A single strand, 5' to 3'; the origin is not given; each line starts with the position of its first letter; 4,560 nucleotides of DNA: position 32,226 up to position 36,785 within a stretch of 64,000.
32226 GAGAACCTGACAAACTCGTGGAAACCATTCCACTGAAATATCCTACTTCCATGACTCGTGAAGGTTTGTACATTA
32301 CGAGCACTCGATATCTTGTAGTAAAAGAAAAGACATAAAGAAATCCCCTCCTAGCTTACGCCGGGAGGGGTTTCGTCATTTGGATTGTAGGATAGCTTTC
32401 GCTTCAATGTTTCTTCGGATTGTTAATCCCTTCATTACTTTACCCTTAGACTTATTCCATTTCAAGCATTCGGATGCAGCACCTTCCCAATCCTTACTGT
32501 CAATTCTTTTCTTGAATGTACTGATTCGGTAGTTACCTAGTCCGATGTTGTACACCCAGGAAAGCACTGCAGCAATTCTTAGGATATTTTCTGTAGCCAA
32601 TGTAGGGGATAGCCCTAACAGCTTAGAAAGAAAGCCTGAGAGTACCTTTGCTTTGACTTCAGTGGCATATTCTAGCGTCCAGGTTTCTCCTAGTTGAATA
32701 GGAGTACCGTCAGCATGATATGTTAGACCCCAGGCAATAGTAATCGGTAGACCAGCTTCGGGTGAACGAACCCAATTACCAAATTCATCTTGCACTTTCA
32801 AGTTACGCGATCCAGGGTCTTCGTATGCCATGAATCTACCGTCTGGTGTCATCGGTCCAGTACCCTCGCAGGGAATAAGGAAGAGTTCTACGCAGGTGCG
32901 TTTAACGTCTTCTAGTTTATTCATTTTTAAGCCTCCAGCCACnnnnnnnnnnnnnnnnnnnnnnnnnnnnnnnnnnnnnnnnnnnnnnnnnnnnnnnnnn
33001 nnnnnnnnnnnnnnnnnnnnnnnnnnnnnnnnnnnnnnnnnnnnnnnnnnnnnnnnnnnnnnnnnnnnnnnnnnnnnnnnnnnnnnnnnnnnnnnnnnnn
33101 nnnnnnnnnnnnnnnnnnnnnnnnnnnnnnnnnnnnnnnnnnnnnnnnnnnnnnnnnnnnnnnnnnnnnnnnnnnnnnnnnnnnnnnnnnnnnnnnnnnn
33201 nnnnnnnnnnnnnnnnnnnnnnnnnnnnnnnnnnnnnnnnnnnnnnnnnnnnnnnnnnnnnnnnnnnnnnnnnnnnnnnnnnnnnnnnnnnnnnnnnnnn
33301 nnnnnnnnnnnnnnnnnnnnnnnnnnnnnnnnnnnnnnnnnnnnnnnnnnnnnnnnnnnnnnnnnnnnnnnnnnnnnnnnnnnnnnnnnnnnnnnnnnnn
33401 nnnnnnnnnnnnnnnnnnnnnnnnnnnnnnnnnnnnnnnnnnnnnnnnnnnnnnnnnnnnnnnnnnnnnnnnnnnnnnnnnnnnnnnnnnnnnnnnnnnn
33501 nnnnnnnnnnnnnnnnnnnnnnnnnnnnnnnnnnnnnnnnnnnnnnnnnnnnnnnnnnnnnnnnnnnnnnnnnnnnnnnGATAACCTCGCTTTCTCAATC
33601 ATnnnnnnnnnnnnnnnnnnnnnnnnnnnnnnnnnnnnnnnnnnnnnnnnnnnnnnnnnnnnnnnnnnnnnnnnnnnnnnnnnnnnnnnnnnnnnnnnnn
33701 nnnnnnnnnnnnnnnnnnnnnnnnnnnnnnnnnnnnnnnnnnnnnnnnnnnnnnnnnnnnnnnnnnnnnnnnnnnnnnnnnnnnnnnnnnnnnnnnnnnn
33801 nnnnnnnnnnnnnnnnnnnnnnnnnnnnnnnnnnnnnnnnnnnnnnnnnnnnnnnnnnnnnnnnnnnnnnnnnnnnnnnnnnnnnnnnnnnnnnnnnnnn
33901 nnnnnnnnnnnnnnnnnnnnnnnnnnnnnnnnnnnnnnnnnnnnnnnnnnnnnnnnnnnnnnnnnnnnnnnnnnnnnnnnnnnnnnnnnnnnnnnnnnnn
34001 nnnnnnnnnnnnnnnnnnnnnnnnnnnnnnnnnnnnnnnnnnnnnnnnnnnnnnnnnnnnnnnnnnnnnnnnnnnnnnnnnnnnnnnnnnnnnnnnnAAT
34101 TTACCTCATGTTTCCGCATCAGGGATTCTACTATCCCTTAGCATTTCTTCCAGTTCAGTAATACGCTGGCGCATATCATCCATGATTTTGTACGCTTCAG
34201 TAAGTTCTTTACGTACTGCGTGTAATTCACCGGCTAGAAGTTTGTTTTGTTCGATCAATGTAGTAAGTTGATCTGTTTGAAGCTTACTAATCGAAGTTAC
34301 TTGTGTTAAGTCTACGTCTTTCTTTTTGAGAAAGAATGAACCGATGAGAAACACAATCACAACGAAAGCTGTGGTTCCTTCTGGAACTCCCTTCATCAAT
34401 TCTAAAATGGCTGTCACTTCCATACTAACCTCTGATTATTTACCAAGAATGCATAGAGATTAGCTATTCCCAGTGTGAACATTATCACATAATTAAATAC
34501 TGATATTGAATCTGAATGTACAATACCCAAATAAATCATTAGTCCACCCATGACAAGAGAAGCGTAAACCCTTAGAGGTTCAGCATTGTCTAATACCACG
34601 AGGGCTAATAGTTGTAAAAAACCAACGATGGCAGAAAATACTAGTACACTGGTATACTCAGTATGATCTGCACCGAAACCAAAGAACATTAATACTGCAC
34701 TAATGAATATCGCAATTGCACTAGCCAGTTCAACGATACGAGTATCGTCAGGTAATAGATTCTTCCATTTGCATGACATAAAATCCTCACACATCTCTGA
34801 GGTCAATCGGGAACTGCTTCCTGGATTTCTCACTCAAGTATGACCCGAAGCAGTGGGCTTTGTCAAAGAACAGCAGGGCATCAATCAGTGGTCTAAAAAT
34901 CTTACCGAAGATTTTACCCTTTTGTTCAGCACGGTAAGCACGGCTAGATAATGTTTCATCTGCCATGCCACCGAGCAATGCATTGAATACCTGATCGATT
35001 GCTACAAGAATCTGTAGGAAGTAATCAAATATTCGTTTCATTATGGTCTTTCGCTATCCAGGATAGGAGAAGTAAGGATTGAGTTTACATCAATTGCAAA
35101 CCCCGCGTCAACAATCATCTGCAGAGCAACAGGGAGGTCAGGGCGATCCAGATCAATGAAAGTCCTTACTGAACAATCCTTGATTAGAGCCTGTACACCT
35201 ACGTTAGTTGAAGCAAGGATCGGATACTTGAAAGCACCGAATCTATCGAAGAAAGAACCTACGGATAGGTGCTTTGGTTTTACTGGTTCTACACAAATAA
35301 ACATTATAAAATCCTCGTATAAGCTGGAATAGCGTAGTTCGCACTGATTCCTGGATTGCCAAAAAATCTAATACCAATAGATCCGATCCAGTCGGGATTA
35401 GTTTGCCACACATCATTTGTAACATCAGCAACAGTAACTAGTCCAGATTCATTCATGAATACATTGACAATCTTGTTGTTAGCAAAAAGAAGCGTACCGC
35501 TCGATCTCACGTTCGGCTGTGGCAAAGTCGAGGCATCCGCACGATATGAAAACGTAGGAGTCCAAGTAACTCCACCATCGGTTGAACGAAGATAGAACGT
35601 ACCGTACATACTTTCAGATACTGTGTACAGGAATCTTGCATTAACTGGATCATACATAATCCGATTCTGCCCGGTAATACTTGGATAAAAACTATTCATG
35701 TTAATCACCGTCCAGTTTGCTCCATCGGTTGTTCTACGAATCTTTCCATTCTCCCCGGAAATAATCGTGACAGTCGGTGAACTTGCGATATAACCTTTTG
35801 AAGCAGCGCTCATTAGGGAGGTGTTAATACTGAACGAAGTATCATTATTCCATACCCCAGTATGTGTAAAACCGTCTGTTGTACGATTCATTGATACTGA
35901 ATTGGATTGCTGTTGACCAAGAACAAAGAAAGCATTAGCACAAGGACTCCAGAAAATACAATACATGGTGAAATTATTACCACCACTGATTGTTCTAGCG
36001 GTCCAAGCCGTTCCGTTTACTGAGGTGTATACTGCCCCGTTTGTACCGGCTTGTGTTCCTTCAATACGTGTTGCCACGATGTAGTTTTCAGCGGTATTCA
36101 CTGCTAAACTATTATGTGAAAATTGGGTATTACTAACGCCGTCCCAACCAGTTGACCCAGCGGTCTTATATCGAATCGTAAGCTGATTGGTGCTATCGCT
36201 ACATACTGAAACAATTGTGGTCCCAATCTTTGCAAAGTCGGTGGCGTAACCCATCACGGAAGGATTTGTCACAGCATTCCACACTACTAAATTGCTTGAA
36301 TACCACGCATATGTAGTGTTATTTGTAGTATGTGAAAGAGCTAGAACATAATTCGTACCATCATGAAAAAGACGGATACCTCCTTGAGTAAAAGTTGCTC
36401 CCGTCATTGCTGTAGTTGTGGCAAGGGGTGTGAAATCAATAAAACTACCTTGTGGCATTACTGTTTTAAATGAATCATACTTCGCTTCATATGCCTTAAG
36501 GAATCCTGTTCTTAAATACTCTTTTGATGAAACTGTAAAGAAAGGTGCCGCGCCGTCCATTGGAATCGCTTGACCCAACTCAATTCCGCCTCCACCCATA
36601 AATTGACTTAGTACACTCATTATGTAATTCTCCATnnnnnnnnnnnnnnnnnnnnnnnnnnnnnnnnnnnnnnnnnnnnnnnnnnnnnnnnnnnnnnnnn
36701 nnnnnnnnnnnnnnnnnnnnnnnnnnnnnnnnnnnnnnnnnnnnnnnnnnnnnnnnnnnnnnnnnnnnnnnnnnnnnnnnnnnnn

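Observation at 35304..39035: Minimal tail-tip locus: no Tal/gpJ-like hub after TMP, and a homing endonuclease splitting the Dit-like and fibre genes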

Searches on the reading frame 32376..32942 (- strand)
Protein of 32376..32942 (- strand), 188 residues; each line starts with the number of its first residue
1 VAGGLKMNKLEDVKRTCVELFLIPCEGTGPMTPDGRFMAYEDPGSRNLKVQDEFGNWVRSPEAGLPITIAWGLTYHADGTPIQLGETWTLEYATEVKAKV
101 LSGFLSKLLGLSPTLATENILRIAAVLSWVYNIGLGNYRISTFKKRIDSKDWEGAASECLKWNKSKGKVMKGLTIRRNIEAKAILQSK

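Call 5: search_protein_families(library=pfam, proteins=[window:32376-32942:-], max_evalue=0.1)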
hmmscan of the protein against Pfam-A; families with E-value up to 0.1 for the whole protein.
window:32376-32942:- (188 aa): 1 family
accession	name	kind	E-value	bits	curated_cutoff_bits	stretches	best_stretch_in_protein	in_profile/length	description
PF00959.24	Phage_lysozyme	-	9.3e-19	68.4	22.3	1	67-180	18-125/125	Phage lysozyme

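Call 6: search_protein_families(library=phrogs, proteins=[window:32376-32942:-], max_evalue=0.01)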
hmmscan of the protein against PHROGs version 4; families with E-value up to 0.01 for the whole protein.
window:32376-32942:- (188 aa): 6 families
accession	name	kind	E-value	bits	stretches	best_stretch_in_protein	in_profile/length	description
phrog_7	-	lysis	1.1e-21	77.7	1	67-184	580-695/873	endolysin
phrog_7910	-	lysis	6e-14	53.4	1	124-186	31-93/96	endolysin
phrog_28234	-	lysis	1.6e-10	41.6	1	65-183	97-218/372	endolysin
phrog_10457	-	lysis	1.7e-09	38.8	1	123-182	32-91/95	endolysin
phrog_33083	-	lysis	5.6e-08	32.9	1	123-181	79-137/456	endolysin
phrog_3617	-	unknown function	8.2e-06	26.2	1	62-181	277-400/405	-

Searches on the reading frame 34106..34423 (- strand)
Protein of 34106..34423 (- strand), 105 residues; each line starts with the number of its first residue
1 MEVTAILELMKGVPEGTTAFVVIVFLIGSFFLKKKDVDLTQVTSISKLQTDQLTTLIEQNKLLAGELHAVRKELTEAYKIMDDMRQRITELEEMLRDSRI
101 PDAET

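Call 5: search_protein_families(library=pfam, proteins=[window:34106-34423:-], max_evalue=0.1)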
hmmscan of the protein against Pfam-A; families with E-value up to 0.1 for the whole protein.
window:34106-34423:- (105 aa): 6 families
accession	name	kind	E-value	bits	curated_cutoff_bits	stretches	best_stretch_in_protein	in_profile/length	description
PF13094.11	CENP-Q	-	0.0003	21.4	28.5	1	33-94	18-79/162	CENP-Q, a CENPA-CAD centromere complex subunit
PF08614.16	ATG16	-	0.0041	17.8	33.7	1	59-98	75-114/200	Autophagy protein 16 (ATG16)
PF24627.1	PUMA_CC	-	0.023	15.1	30.1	1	51-98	22-69/74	PUMA coiled-coil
PF08004.16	DUF1699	-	0.031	14.4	33.4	1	57-93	66-102/130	Protein of unknown function (DUF1699)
PF12699.13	phiKZ_IP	-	0.034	13.8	27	1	23-93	270-336/387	phiKZ-like phage internal head proteins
PF16471.10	JIP_LZII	-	0.046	14.4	30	1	56-95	31-70/71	JNK-interacting protein leucine zipper II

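Call 6: search_protein_families(library=phrogs, proteins=[window:34106-34423:-], max_evalue=0.01)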
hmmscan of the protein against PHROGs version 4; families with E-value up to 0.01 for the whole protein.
window:34106-34423:- (105 aa): 1 family
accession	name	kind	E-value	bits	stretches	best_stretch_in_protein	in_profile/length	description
phrog_25150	-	unknown function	0.0006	21.1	1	22-91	13-83/118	-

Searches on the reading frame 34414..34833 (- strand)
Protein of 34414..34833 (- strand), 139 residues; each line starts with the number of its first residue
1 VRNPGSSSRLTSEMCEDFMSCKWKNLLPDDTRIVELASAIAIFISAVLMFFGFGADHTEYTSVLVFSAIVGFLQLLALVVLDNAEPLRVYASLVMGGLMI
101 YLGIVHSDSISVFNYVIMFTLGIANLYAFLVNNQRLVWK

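Call 5: search_protein_families(library=pfam, proteins=[window:34414-34833:-], max_evalue=0.1)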
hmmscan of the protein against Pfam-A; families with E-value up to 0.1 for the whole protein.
window:34414-34833:- (139 aa): 1 family
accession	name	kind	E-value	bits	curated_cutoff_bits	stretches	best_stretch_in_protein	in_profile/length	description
PF11239.13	DUF3040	-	0.015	16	24.7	0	87-122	46-82/84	Protein of unknown function (DUF3040)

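Call 6: search_protein_families(library=phrogs, proteins=[window:34414-34833:-], max_evalue=0.01)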
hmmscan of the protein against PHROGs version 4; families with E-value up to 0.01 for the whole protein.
window:34414-34833:- (139 aa): 0 families

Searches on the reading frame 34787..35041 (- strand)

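Call 5: search_protein_families(library=pfam, proteins=[window:34787-35041:-], max_evalue=0.1)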
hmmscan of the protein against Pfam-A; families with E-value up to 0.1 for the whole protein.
window:34787-35041:- (84 aa): 0 families

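Call 6: search_protein_families(library=phrogs, proteins=[window:34787-35041:-], max_evalue=0.01)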
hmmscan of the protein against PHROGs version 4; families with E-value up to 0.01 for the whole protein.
window:34787-35041:- (84 aa): 3 families
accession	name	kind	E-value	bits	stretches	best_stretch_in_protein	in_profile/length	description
phrog_3342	-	unknown function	3.1e-25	88.9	1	1-83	4-86/90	-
phrog_34710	-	unknown function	3.6e-11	44.1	1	12-65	49-100/132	-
phrog_23985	-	unknown function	5.3e-08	34.1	1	2-65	44-107/122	-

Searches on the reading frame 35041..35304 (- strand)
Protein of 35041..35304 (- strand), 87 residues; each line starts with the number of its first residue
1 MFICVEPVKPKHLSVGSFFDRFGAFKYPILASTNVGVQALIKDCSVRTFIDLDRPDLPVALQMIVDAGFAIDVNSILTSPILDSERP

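Call 5: search_protein_families(library=pfam, proteins=[window:35041-35304:-], max_evalue=0.1)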
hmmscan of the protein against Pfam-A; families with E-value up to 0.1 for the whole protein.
window:35041-35304:- (87 aa): 0 families

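Call 6: search_protein_families(library=phrogs, proteins=[window:35041-35304:-], max_evalue=0.01)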
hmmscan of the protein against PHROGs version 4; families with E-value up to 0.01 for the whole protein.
window:35041-35304:- (87 aa): 1 family
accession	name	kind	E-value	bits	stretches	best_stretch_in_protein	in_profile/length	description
phrog_25252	-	unknown function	0.0046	18.3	1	32-87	81-138/138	-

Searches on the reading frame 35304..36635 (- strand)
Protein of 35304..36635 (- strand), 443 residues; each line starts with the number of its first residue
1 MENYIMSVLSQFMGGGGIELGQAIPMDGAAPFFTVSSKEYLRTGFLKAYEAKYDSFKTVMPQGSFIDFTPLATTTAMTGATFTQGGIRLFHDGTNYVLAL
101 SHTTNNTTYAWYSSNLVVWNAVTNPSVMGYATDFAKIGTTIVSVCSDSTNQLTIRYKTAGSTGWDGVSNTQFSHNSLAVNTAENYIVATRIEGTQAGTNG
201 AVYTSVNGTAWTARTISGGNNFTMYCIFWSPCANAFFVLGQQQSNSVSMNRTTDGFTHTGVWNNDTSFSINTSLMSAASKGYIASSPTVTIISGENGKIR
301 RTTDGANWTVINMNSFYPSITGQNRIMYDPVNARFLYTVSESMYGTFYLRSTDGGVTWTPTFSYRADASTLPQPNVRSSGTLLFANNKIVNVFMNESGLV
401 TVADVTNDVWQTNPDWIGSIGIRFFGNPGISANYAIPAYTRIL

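Call 5: search_protein_families(library=pfam, proteins=[window:35304-36635:-], max_evalue=0.1)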
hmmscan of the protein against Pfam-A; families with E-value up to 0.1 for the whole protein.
window:35304-36635:- (443 aa): 2 families
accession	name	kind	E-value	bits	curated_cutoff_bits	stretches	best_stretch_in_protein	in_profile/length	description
PF17966.7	Muc_B2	-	0.0039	18.2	23.5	1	103-157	43-97/100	Muc B2-like domain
PF02012.26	BNR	-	0.065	13.7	27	0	350-359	2-11/12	BNR/Asp-box repeat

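Call 6: search_protein_families(library=phrogs, proteins=[window:35304-36635:-], max_evalue=0.01)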
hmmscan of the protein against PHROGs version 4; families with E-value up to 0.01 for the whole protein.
window:35304-36635:- (443 aa): 0 families

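Call 20: search_dna_similar(query=window:35304-36635:-, collection=phages, mode=protein, max_rows=15, max_evalue=0.001)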
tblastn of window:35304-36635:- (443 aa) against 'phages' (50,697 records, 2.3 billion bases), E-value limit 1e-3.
No match.

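Call 30: search_solved_structures(query=window:35304-36635:-, max_evalue=10)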
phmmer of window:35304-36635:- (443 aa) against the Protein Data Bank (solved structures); distinct sequences matched with E-value up to 10: 4.
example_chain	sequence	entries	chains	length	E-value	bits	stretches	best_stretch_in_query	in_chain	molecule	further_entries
3b7f_A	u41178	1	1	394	0.22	13.8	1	323-377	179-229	Glycosyl hydrolase, BNR repeat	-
4xpz_A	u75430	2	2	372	1.6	10.9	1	370-434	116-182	RNA polymerase II subunit A C-terminal domain phosphatase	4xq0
3ef1_A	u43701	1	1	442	1.8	10.8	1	379-434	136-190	RNA polymerase II subunit A C-terminal domain phosphatase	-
3ef0_A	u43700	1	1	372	2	10.7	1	379-434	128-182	RNA polymerase II subunit A C-terminal domain phosphatase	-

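Call 54: find_homologous_proteins(query=window:35304-36635:-, max_evalue=0.001)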
Query window:35304-36635:- (443 aa): 15 proteins with E <= 0.001 among 5628 candidates.
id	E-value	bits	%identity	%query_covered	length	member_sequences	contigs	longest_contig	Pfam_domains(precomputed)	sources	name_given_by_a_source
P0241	4.2e-285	963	100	97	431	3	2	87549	-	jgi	jgi:hypothetical protein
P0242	6.1e-76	274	40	99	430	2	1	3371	-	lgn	-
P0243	2.5e-75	272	40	97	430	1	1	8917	-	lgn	-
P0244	5.1e-75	271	39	96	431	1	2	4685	-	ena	-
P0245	9.0e-75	271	42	95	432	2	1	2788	-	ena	-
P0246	4.9e-74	268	41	95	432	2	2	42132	-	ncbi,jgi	jgi:hypothetical protein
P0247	6.4e-73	264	41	99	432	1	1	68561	-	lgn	-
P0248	1.0e-62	231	38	99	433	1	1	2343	-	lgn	-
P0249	9.0e-58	214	35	99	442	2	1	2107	-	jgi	jgi:hypothetical protein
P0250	6.0e-54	202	34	99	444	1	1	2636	-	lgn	-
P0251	3.8e-53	199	35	94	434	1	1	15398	-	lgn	-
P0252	4.0e-52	196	35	99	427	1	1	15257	-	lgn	-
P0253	4.6e-46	176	34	92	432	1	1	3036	-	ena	-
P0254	1.6e-33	135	34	78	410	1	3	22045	-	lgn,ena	-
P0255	1.3e-32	132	34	91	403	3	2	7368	-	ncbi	-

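Call 66: predict_structure(alignment_id=A3)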
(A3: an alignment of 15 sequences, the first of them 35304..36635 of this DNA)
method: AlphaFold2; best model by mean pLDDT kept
length: 443 residues; sequences in the alignment: 15
mean_pLDDT: 73.8   pTM: 0.78
mean pLDDT of the five models: 73.8, 72.0, 71.7, 70.8, 70.4
residues with pLDDT >= 90: 146; 70-90: 142; 50-70: 68; < 50: 87
segments of 3 or more residues with pLDDT < 50: 1-45, 129-131, 372-378, 420-443
pLDDT, mean of each block of 10 residues (from residue 1): 30 32 36 33 46 68 76 55 66 90 62 88 62 84 76 85 79 80 93 61 91 90 92 96 86 94 90 83 95 94 95 89 90 91 78 94 70 47 88 72 83 70 42 40 29
secondary structure, 60 per line:
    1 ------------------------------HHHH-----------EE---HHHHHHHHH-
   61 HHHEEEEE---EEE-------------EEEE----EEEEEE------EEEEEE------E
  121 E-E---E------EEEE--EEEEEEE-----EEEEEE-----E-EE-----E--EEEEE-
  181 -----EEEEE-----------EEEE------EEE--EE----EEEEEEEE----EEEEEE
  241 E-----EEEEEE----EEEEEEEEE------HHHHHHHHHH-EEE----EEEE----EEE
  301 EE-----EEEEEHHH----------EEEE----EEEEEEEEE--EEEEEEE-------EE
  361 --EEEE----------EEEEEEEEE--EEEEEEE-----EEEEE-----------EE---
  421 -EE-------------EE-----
elements in order: H31-34 H51-59 E64-68 E72-74 E88-91 E96-101 E108-113 E134-137 E140-146 E152-157 E175-179 E186-190 E202-205 E212-214 E223-230 E235-241 E247-252 E257-265 H272-281 E283-285 E290-293 E298-302 E308-312 E326-329 E334-342 E345-351 E363-366 E377-385 E388-394 E400-404
